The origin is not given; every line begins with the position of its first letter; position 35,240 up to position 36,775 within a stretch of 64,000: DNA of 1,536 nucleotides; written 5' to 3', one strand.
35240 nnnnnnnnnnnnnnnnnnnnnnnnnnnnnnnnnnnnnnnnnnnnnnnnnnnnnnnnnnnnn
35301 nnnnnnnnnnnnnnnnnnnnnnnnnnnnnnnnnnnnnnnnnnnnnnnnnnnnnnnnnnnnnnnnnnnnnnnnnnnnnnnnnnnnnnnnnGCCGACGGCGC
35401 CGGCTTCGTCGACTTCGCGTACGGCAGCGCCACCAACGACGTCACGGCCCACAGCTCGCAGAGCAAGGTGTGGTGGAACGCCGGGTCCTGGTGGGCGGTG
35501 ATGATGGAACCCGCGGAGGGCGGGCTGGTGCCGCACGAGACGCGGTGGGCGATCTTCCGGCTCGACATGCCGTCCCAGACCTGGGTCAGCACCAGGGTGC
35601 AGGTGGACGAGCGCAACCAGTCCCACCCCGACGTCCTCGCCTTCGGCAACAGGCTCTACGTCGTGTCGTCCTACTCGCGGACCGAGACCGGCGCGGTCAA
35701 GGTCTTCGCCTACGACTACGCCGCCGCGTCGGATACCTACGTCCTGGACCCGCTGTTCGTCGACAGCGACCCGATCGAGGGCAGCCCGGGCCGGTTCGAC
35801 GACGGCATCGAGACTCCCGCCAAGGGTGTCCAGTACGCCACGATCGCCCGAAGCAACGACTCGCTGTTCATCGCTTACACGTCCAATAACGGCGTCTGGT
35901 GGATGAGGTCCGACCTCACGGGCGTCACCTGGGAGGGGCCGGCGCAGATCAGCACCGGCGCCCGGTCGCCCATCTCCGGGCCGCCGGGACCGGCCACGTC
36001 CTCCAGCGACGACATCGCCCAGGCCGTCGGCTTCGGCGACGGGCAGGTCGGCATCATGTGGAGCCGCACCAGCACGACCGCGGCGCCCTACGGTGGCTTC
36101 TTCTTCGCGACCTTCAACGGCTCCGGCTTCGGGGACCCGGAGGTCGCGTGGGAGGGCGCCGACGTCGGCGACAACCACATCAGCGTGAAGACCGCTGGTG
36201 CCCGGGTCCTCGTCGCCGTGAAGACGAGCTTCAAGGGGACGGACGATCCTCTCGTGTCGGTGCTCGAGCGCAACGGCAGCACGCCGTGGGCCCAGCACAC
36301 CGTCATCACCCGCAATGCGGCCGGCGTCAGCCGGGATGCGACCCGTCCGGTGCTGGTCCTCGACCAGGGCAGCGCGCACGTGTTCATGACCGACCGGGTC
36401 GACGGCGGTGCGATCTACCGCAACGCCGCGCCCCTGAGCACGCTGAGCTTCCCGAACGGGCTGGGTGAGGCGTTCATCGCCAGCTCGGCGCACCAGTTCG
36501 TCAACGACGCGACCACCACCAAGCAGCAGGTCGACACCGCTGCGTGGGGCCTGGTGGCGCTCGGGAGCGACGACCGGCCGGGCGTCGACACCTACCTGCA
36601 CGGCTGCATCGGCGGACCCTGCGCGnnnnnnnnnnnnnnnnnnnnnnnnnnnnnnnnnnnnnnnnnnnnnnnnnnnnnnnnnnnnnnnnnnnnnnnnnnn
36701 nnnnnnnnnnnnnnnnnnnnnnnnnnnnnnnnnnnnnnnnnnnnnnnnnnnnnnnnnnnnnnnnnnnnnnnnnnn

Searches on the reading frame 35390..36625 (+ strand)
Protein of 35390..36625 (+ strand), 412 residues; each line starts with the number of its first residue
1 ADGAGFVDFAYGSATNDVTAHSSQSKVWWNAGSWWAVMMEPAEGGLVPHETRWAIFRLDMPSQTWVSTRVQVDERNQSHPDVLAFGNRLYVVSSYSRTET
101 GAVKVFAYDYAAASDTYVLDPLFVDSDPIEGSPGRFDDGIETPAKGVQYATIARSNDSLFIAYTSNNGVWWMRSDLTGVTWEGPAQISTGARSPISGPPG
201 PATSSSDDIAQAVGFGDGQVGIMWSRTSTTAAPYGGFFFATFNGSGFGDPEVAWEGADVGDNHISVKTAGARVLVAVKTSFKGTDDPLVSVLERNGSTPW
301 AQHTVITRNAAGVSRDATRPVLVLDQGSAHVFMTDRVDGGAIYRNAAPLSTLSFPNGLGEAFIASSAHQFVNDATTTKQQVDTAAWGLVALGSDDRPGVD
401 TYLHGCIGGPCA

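Call 14: find_homologous_proteins(query=window:35390-36625:+, max_evalue=0.001)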
Query seq(412 aa) (412 aa): 27 proteins with E <= 0.001 among 8000 candidates.
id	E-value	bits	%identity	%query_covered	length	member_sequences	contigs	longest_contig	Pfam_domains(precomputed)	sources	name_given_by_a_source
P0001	2.8e-67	246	65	42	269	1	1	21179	-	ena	-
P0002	7.2e-55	205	39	96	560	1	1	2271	-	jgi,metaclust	metaclust:\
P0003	4.6e-46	176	35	99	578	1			PF00801.27,PF18911.7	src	-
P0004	9.1e-40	155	35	99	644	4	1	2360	-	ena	-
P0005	8.6e-39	152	36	99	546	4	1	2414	PF00801.27,PF18911.7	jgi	jgi:hypothetical protein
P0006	3.9e-38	150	36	95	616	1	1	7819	PF00801.27,PF24517.3,PF18911.7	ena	-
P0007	4.6e-38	150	35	99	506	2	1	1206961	-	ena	-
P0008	5.9e-32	129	34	94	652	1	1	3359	PF00801.27,PF24517.3,PF18911.7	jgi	jgi:trimeric autotransporter adhesin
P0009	9.6e-31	125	32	95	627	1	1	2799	PF00801.27,PF18911.7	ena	-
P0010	2.1e-30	124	33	99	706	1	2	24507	-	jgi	jgi:hypothetical protein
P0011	2.3e-30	124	34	94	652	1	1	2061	PF00801.27,PF24517.3,PF18911.7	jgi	jgi:PKD repeat protein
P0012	3.3e-30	124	32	99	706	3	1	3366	-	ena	-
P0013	9.5e-28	116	30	99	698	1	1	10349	-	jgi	jgi:hypothetical protein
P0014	2.2e-27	114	32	92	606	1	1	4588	-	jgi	jgi:hypothetical protein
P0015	4.3e-26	110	32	98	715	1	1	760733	PF13205.13,PF24517.3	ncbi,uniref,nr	ncbi:Ig-like domain-containing protein [Georgenia sp. EYE_87]|uniref:Ig-like domain-containing prote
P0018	1.3e-23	102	33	92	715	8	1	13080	PF18370.8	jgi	jgi:hypothetical protein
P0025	2.2e-13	68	30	93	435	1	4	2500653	-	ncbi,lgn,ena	ncbi:MAG: hypothetical protein WB441_02390 [Nocardioidaceae bacterium]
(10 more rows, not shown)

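Call 21: find_related_loci(query=A3, collection=genome_contigs, flank=10000)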
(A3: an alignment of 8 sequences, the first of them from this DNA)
Query A3 (412 aa) in genome_contigs; peptide patterns used: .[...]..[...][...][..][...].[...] (x = any residue, [..] = any of these).
484 stretches matched a pattern; 390 encode a relative of the query (tblastn E <= 1e-3); the best 80 are kept; 80 distinct loci.
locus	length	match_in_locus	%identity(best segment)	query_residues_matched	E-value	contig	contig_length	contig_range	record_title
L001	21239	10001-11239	89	1-411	0e+0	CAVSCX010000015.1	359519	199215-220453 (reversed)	MAG: uncultured Actinomycetota bacterium isolate MFD02581.bin.1.279 genome assembly, contig: contig_17154, whole genome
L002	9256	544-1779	33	5-412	3e-52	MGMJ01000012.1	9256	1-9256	MAG: Chloroflexi bacterium GWC2_73_18 gwc2_scaffold_12043, whole genome shotgun sequence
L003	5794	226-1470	35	4-411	4e-50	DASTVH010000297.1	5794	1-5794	MAG TPA_asm: Candidatus Limnocylindrales bacterium isolate SMAG_U2354 k141_229473, whole genome shotgun sequence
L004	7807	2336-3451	34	7-409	4e-49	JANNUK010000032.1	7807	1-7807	MAG: Chloroflexota bacterium isolate SOY_30_metabat_227 SOY_30_k141_988542, whole genome shotgun sequence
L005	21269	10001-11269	35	3-411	2e-48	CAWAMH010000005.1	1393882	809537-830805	MAG: uncultured Chloroflexia bacterium isolate MFD02242.bin.2.293 genome assembly, contig: contig_3112, whole genome sho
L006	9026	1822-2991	35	5-410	3e-48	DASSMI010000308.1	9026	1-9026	MAG TPA_asm: Candidatus Limnocylindrales bacterium isolate SMAG_U1194 k141_1005694, whole genome shotgun sequence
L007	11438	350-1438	33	5-394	7e-48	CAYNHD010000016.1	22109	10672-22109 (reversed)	MAG TPA_asm: uncultured Thermoflexus sp. isolate SRP241326_co3_55 genome assembly, contig: NODE_3247_length_22109_cov_14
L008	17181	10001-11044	32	19-395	2e-47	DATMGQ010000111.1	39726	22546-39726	MAG TPA_asm: Acidimicrobiales bacterium isolate SMAG_U13493 k141_138774, whole genome shotgun sequence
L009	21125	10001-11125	32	4-408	4e-47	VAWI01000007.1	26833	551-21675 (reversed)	MAG: Actinobacteria bacterium isolate AC_2 14_1009_16_30cm_scaffold_4309, whole genome shotgun sequence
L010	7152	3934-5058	32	4-408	4e-47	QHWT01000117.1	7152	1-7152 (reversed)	MAG: Acidobacteria bacterium isolate gp6 AA36 14_0927_09_20cm_scaffold_8880_curated, whole genome shotgun sequence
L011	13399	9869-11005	32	4-407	2e-46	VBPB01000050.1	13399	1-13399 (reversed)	MAG: Candidatus Eisenbacteria bacterium isolate WS_11 14_1009_16_40cm_scaffold_34930, whole genome shotgun sequence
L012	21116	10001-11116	33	7-409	1e-46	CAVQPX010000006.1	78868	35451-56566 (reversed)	MAG: uncultured Chloroflexia bacterium isolate MFD09964.bin.2.86 genome assembly, contig: contig_25992, whole genome sho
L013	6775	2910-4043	33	2-404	3e-46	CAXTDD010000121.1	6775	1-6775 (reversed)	MAG TPA_asm: uncultured Rubrobacteraceae bacterium isolate public_SRR14722308_metawrap_bin.1 genome assembly, contig: pu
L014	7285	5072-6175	30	5-395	1e-45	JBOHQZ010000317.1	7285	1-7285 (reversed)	MAG: bacterium isolate SD8033_maxbin2.bin.2_sub NODE_3173_length_7285_cov_2.821598, whole genome shotgun sequence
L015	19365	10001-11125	30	4-407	3e-45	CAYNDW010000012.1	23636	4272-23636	MAG TPA_asm: uncultured Cytophagia bacterium isolate binchicken_co248_448 genome assembly, contig: NODE_2075_length_2363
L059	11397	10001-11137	33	5-407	1e-39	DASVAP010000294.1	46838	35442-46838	MAG TPA_asm: Planctomycetota bacterium isolate SMAG_U1956 k141_347447, whole genome shotgun sequence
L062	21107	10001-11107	32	24-407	3e-39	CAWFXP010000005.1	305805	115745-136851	MAG: uncultured Thermoleophilia bacterium isolate MFD00962.bin.1.295 genome assembly, contig: contig_17449, whole genome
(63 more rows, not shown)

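Call 26: find_encoding_contigs(protein=P0001, flank=10000, max_places=3)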
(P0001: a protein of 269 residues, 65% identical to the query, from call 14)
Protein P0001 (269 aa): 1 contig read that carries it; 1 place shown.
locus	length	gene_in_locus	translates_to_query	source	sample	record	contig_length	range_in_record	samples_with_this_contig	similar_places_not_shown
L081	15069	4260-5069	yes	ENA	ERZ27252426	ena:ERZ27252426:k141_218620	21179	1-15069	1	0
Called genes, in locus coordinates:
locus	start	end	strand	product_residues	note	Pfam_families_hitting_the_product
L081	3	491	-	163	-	?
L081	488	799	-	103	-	-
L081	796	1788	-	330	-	PF22483:Mu-transpos_C_2 (weak)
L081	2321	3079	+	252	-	PF11716:MDMPI_N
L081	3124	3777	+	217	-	PF00753:Lactamase_B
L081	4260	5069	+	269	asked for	-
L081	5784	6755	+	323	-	PF16640:Big_3_5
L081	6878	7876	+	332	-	-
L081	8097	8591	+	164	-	-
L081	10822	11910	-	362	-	PF15632:ATPgrasp_Ter (weak)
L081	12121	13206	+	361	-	PF20706:GT4-conflict, PF13439:Glyco_transf_4 (weak), PF00534:Glycos_transf_1, PF13692:Glyco_trans_1_4, PF13524:Glyco_trans_1_2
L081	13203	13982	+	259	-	PF01522:Polysacc_deac_1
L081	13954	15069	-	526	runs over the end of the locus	PF01943:Polysacc_synt, PF13440:Polysacc_synt_3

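Call 27: find_encoding_contigs(protein=P0007, flank=10000, max_places=3)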
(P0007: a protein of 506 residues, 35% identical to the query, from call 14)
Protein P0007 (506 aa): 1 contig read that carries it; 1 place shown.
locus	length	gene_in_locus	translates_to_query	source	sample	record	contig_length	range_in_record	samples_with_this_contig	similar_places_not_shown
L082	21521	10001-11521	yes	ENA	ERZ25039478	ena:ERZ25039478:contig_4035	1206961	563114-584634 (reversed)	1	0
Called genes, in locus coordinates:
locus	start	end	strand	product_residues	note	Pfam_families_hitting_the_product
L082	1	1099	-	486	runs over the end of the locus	-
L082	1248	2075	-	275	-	PF03976:PPK2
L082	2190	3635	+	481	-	PF00171:Aldedh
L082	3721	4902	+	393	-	PF02771:Acyl-CoA_dh_N, PF02770:Acyl-CoA_dh_M, PF00441:Acyl-CoA_dh_1, PF08028:Acyl-CoA_dh_2, PF22924:ACOX_C_alpha1 (weak)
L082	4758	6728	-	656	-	-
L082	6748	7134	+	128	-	PF13549:ATP-grasp_5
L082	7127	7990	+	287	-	PF00378:ECH_1, PF16113:ECH_2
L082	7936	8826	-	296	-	-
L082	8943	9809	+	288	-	PF00205:TPP_enzyme_M (faint), PF02775:TPP_enzyme_C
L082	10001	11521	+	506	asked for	-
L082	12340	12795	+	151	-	-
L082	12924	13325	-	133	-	-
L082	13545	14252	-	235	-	PF04932:Wzy_C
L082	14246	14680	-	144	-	-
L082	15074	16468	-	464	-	PF13641:Glyco_tranf_2_3, PF13704:Glyco_tranf_2_4 (weak), PF00535:Glycos_transf_2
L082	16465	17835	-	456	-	PF13439:Glyco_transf_4, PF20706:GT4-conflict, PF00534:Glycos_transf_1, PF13692:Glyco_trans_1_4, PF13524:Glyco_trans_1_2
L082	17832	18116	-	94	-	PF16363:GDP_Man_Dehyd (weak)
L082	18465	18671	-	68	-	-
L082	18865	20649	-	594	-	PF01656:CbiA (faint)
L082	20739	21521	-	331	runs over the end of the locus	PF01522:Polysacc_deac_1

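Call 28: predict_structure(alignment_id=A2)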
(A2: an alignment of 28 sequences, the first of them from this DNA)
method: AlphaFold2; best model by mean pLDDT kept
length: 412 residues; sequences in the alignment: 28
mean_pLDDT: 87.6   pTM: 0.90
mean pLDDT of the five models: 87.6, 87.2, 86.2, 85.9, 85.7
residues with pLDDT >= 90: 257; 70-90: 116; 50-70: 30; < 50: 9
segments of 3 or more residues with pLDDT < 50: 197-205
pLDDT, mean of each block of 10 residues (from residue 1): 86 80 89 95 80 94 94 90 97 86 95 96 73 66 91 96 90 96 89 59 53 92 84 82 90 90 92 94 89 93 89 73 95 88 96 93 93 93 90 90 91 77
secondary structure, 60 per line:
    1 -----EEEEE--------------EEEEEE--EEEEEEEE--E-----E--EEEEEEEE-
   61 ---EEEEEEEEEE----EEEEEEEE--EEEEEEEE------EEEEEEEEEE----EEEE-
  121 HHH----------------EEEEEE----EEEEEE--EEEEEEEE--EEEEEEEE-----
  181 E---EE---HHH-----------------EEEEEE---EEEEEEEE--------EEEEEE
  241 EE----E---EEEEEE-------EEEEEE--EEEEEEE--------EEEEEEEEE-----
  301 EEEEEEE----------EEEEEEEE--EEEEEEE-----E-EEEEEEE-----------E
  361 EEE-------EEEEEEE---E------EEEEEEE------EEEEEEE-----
elements in order: E6-10 E25-30 E33-40 E52-59 E64-73 E78-85 E88-95 E102-111 E116-119 E140-145 E150-155 E158-165 E168-175 E210-215 E219-226 E235-242 E251-256 E264-269 E272-278 E287-295 E301-307 E318-325 E328-334 E342-348 E360-363 E371-377 E388-394 E401-407

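Call 30: fold_search(model_id=the predicted structure, library=pdb)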
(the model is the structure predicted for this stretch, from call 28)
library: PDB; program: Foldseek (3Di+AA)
matches with E <= 10: 949; with E <= 0.001: 439
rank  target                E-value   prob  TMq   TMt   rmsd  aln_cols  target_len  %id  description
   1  5mvh                  5.5e-10  1.00  0.54  0.56   8.4       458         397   12  Glycoside Hydrolase BACCELL_00856 (released 2017-04-26)
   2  4irt                  1.4e-09  1.00  0.54  0.56   8.1       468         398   12  Crystal structure of a putative neuraminidase (BACOVA_03493) from Bacteroides ovatus ATCC 8483 at 1.74 A resolution (released 2013-03-13)
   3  3h6j                  7.7e-08  1.00  0.50  0.47   5.6       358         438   13  Crystal structure of a putative neuraminidase from Pseudomonas aeruginosa (released 2009-05-12)
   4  4fj6_C                4.1e-07  1.00  0.43  0.36  12.0       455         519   12  Crystal structure of a glycoside hydrolase family 33, candidate sialidase (BDI_2946) from Parabacteroides distasonis A (released 2012-07-25)
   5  9d8p_A                5.2e-07  1.00  0.44  0.49   7.0       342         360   10  Focused map of Cryo-EM structure of Ubiquitin C-degron bound to KLHDC10-EloB/C (released 2024-11-20)
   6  6byt_A                7.0e-07  1.00  0.49  0.43   9.4       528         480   11  Complex structure of LOR107 mutant (R320) with tetrasaccharide substrate (released 2018-02-07)
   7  2xn4_A                7.3e-07  1.00  0.44  0.60   6.1       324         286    9  Crystal structure of the kelch domain of human KLHL2 (Mayven) (released 2010-08-18)
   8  8cia_A                8.0e-07  1.00  0.44  0.60   7.5       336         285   10  Crystal structure of the kelch domain of human KLHL20 (released 2023-03-22)
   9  6byt_B                8.0e-07  1.00  0.49  0.44   8.7       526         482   11  Complex structure of LOR107 mutant (R320) with tetrasaccharide substrate (released 2018-02-07)
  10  6byx_A                8.9e-07  1.00  0.50  0.44   8.4       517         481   11  Complex structure of LOR107 mutant (R259N) with tetrasaccharide substrate (released 2018-02-07)
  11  6byp_B                9.7e-07  1.00  0.52  0.46   7.4       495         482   10  Structure of PL24 family Polysaccharide lyase-LOR107 (released 2018-02-07)
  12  9y8k                  1.1e-06  1.00  0.46  0.63   6.1       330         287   11  Crystal structure of the Kelch domain of human KLHL12 with compound 7k (released 2026-04-08)
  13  1k3i                  1.1e-06  1.00  0.54  0.37   6.6       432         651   13  Crystal Structure of the Precursor of Galactose Oxidase (released 2001-11-07)
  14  6byp_A                1.2e-06  1.00  0.49  0.44   8.6       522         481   11  Structure of PL24 family Polysaccharide lyase-LOR107 (released 2018-02-07)
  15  8pjr                  1.3e-06  1.00  0.43  0.58   7.7       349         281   13  Crystal structure of the SAKe6AC-LB protein (released 2024-07-10)
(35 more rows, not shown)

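Call 31: find_encoding_contigs(protein=P0015, flank=10000, max_places=2)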
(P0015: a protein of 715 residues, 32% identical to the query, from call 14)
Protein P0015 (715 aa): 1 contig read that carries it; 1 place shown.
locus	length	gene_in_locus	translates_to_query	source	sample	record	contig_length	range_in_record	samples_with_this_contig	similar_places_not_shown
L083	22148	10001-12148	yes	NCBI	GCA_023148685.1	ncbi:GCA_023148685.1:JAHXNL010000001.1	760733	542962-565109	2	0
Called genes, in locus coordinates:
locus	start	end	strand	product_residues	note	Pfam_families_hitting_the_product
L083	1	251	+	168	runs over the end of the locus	-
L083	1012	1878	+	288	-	PF13641:Glyco_tranf_2_3, PF00535:Glycos_transf_2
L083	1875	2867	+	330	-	PF00535:Glycos_transf_2, PF13641:Glyco_tranf_2_3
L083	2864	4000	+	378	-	-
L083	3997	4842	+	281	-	PF13641:Glyco_tranf_2_3, PF00535:Glycos_transf_2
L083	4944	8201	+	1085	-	-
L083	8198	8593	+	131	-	-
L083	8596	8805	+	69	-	-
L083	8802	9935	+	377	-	-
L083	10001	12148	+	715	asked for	PF13205:Big_5, PF24517:CBM96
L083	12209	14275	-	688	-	PF01807:Zn_ribbon_DnaG, PF08275:DNAG_N, PF01751:Toprim, PF13155:Toprim_2, PF13662:Toprim_4, PF10410:DnaB_bind, PF08278:DnaG_DnaB_bind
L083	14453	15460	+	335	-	PF01548:DEDD_Tnp_IS110, PF02371:Transposase_20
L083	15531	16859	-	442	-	PF01966:HD, PF13286:HD_assoc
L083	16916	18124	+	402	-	-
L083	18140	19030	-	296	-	PF00528:BPD_transp_1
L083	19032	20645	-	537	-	PF16296:TM_PBP2_N, PF00528:BPD_transp_1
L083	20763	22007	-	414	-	PF01547:SBP_bac_1, PF13416:SBP_bac_8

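Call 63: search_protein_families(library=pfam, alignment_id=A7, max_evalue=0.0001)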
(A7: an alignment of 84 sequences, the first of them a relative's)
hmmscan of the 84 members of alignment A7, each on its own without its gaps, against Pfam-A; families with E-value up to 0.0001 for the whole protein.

A. member 1, L005:6997-7860:+ (287 aa): 2 families
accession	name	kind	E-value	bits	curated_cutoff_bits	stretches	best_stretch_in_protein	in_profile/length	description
PF00378.25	ECH_1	-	5.6e-47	160.6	27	1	28-226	11-212/251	Enoyl-CoA hydratase/isomerase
PF16113.10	ECH_2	-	2.3e-26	93.5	27.2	1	26-203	4-187/335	Enoyl-CoA hydratase/isomerase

B. families by the number of members that match (of 84 scanned): 102 families (the first 25 are shown)
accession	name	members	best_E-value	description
PF00378.25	ECH_1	3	2.5e-47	Enoyl-CoA hydratase/isomerase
PF02775.26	TPP_enzyme_C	3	4.4e-44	Thiamine pyrophosphate enzyme, C-terminal TPP binding domain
PF02776.23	TPP_enzyme_N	3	4.9e-38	Thiamine pyrophosphate enzyme, N-terminal TPP binding domain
PF04185.19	Phosphoesterase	3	4.9e-31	Phosphoesterase family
PF00205.28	TPP_enzyme_M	3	5.9e-31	Thiamine pyrophosphate enzyme, central domain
PF12679.13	ABC2_membrane_2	3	7.1e-30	ABC-2 family transporter protein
PF16113.10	ECH_2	3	4.5e-29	Enoyl-CoA hydratase/isomerase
PF00535.33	Glycos_transf_2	3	4.8e-27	Glycosyl transferase family 2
PF04932.20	Wzy_C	3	7.8e-22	O-Antigen ligase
PF13641.12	Glyco_tranf_2_3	3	4.7e-20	Glycosyltransferase like family 2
PF12040.14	DUF3526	3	4.1e-09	Domain of unknown function (DUF3526)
PF12698.13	ABC2_membrane_3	3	7.8e-08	ABC-2 family transporter protein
PF00456.26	Transketolase_N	2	2.3e-148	Transketolase, thiamine diphosphate binding domain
PF02779.29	Transket_pyr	2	3.6e-56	Transketolase, pyrimidine binding domain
PF12704.14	MacB_PCD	2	5.3e-42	MacB-like periplasmic core domain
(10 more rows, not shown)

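Call 67: search_protein_families(library=pfam, proteins=[L013:1278-2270:+, L059:4360-5298:+, L062:19838-20755:+], max_evalue=0.001)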
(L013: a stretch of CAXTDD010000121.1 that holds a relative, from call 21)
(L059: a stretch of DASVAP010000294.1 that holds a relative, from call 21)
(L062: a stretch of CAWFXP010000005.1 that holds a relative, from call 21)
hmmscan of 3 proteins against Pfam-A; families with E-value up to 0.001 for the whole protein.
L013:1278-2270:+ (331 aa): 2 families
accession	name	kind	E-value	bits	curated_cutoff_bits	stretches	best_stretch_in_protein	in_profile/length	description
PF00685.33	Sulfotransfer_1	-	2.5e-15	57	22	1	32-235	3-184/255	Sulfotransferase domain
PF13469.12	Sulfotransfer_3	-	1.8e-12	48.4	27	1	31-233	1-213/216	Sulfotransferase family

L059:4360-5298:+ (313 aa): 2 families
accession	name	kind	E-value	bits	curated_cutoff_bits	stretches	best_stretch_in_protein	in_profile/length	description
PF00685.33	Sulfotransfer_1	-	3.4e-20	73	22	1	51-288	2-250/255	Sulfotransferase domain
PF13469.12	Sulfotransfer_3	-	3e-09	37.9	27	1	107-215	108-213/216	Sulfotransferase family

L062:19838-20755:+ (306 aa): 2 families
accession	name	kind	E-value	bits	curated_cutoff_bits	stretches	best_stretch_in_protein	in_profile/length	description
PF13469.12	Sulfotransfer_3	-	3.6e-21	76.8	27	1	18-261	1-216/216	Sulfotransferase family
PF00685.33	Sulfotransfer_1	-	4.7e-08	33.2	22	1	17-282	2-207/255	Sulfotransferase domain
